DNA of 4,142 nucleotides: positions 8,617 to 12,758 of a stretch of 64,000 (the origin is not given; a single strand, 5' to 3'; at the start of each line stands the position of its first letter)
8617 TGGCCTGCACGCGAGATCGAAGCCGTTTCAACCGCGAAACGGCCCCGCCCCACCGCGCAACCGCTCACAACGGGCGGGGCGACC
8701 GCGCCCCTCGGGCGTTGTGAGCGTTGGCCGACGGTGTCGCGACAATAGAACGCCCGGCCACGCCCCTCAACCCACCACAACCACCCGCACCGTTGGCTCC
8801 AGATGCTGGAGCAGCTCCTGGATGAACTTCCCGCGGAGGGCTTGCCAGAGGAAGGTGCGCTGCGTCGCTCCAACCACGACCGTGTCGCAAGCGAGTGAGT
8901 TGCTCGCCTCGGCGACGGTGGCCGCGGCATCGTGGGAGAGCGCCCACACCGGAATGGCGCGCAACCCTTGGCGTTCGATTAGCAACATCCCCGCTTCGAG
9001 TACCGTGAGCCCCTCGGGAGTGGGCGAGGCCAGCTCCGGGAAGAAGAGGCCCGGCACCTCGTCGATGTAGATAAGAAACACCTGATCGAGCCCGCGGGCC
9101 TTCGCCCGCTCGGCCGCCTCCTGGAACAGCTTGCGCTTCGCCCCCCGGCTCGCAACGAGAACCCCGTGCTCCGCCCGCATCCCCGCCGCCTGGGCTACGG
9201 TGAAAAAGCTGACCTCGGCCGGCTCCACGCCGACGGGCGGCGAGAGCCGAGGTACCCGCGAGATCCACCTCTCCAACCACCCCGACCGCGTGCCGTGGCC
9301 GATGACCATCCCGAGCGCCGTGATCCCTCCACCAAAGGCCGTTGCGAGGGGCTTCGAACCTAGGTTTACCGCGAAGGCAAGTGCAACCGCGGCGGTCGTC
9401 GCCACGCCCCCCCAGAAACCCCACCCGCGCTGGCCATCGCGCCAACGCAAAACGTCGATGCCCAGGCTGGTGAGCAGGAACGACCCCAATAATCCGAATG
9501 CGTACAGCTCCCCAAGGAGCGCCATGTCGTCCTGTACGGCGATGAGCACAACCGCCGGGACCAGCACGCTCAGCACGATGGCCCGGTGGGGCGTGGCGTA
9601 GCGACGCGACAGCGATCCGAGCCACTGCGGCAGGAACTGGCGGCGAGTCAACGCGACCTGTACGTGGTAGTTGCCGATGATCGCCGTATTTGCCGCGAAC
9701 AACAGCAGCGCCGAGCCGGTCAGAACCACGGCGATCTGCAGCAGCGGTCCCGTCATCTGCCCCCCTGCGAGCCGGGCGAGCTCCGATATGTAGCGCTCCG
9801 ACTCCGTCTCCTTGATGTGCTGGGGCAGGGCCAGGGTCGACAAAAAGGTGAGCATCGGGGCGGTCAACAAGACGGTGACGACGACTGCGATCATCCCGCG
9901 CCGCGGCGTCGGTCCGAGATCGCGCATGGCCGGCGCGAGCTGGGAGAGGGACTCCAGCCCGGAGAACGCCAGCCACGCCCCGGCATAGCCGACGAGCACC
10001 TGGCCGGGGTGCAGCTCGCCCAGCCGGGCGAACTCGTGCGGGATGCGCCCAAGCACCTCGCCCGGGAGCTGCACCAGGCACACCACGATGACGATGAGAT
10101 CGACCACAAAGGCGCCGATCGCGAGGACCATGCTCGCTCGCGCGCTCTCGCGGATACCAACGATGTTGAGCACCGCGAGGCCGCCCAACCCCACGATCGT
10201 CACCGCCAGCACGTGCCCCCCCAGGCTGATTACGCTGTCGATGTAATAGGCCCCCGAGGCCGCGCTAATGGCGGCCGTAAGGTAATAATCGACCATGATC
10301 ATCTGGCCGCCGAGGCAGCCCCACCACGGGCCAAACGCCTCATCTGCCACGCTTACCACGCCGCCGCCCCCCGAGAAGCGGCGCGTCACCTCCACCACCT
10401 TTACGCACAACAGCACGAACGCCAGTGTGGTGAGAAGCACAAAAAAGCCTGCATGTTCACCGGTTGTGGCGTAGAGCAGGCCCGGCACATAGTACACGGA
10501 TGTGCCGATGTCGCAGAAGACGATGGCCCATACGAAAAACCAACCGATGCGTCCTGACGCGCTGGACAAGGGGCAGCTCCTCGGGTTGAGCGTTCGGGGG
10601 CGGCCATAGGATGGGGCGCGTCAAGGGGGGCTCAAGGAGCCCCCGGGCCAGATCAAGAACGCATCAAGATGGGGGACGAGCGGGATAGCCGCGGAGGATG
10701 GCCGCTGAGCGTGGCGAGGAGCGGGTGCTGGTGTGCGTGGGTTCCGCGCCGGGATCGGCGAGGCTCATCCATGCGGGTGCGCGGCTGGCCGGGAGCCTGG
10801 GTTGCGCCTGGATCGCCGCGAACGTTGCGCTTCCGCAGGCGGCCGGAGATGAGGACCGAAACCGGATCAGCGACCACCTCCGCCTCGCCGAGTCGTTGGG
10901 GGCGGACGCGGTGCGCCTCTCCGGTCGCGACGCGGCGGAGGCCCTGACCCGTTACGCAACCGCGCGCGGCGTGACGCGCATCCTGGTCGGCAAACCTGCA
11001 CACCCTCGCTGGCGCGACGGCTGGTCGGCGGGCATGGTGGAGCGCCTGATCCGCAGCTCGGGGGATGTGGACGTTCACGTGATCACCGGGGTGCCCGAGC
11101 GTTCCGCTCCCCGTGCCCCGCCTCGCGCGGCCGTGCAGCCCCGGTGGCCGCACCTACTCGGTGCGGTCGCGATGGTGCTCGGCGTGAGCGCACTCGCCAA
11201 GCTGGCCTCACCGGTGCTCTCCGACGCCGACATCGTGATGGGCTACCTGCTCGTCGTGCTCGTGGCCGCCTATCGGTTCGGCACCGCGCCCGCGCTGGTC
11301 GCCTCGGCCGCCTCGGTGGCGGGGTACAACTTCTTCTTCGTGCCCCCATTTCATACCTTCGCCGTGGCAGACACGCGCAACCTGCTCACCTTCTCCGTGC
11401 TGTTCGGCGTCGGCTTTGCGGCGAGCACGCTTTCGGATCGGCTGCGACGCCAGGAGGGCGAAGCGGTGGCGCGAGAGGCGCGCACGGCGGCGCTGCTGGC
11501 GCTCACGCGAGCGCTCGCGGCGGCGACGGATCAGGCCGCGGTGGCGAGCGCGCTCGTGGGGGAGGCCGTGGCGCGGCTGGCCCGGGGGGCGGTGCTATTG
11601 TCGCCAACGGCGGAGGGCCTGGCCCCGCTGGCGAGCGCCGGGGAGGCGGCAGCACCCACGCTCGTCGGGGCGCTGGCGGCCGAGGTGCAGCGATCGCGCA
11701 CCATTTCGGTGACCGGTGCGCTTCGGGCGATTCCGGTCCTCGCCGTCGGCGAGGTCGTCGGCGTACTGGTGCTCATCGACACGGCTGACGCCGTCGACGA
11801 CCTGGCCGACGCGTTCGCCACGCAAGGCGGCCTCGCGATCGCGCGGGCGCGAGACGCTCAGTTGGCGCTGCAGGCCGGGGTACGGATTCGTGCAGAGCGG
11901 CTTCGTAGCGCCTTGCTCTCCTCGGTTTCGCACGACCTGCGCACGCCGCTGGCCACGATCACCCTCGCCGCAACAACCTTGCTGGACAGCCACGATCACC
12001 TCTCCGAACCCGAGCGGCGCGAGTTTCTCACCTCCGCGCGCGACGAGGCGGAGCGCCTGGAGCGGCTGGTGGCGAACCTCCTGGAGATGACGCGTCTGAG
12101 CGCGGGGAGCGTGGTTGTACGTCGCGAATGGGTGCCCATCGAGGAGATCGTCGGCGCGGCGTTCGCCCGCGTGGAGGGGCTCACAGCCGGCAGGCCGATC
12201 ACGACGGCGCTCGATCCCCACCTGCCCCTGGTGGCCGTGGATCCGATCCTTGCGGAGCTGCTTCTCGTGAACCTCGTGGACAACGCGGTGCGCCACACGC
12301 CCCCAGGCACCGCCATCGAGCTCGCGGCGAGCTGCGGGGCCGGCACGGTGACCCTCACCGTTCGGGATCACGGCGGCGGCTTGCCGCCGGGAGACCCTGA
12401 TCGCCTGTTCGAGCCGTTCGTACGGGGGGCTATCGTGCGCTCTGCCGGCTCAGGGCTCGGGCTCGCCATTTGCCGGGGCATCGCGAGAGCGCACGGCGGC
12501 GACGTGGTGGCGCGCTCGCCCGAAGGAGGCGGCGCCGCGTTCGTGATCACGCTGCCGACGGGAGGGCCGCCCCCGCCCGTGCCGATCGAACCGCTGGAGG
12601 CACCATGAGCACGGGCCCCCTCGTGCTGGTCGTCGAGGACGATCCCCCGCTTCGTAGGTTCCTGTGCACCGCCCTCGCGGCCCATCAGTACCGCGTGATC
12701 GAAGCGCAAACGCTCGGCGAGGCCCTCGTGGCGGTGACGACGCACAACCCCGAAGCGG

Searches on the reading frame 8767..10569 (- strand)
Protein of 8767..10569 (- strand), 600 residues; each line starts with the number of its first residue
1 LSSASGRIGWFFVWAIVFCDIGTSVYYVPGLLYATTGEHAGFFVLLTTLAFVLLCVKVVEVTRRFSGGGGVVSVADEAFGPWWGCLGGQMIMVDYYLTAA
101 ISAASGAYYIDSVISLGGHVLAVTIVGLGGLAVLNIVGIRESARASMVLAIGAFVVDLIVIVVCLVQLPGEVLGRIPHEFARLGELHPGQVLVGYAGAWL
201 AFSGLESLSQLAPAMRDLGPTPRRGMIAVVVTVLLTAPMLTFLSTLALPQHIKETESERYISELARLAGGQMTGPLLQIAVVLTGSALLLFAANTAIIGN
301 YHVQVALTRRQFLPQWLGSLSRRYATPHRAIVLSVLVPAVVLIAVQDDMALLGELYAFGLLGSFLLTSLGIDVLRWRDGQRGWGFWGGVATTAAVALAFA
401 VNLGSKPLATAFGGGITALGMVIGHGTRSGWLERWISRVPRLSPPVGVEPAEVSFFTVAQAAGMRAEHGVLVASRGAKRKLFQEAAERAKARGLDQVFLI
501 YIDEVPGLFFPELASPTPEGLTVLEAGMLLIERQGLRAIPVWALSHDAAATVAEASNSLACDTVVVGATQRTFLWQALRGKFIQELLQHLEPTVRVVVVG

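Call 5: search_protein_families(library=pfam, proteins=[window:8767-10569:-], max_evalue=0.01)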
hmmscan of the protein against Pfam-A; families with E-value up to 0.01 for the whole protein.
window:8767-10569:- (600 aa): 2 families
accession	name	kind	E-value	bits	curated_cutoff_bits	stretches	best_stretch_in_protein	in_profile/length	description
PF13520.12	AA_permease_2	-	3.2e-28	99.2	27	1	8-401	1-401/427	Amino acid permease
PF00582.32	Usp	-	7.2e-06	27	24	1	474-594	12-137/141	Universal stress protein family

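Call 13: find_encoding_contigs(protein=window:8767-10569:-, flank=6000, max_places=10)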
Protein window:8767-10569:- (600 aa): no gene with exactly this product is on record in the collection.

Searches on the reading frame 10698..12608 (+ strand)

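Call 5: search_protein_families(library=pfam, proteins=[window:10698-12608:+], max_evalue=0.01)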
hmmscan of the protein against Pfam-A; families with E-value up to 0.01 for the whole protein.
window:10698-12608:+ (636 aa): 4 families
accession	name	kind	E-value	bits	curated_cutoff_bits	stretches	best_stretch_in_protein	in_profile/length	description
PF13493.11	DUF4118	-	1.6e-27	95.8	28.4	1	155-257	3-105/107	Domain of unknown function (DUF4118)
PF02518.31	HATPase_c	-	1.5e-25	90.2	26.4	1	515-621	2-109/111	Histidine kinase-, DNA gyrase B-, and HSP90-like ATPase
PF00512.31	HisKA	-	3.7e-15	56.2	26.9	1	403-470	2-66/66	His Kinase A (phospho-acceptor) domain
PF13581.12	HATPase_c_2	-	0.00032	21.1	27.4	1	523-599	40-112/127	Histidine kinase-like ATPase domain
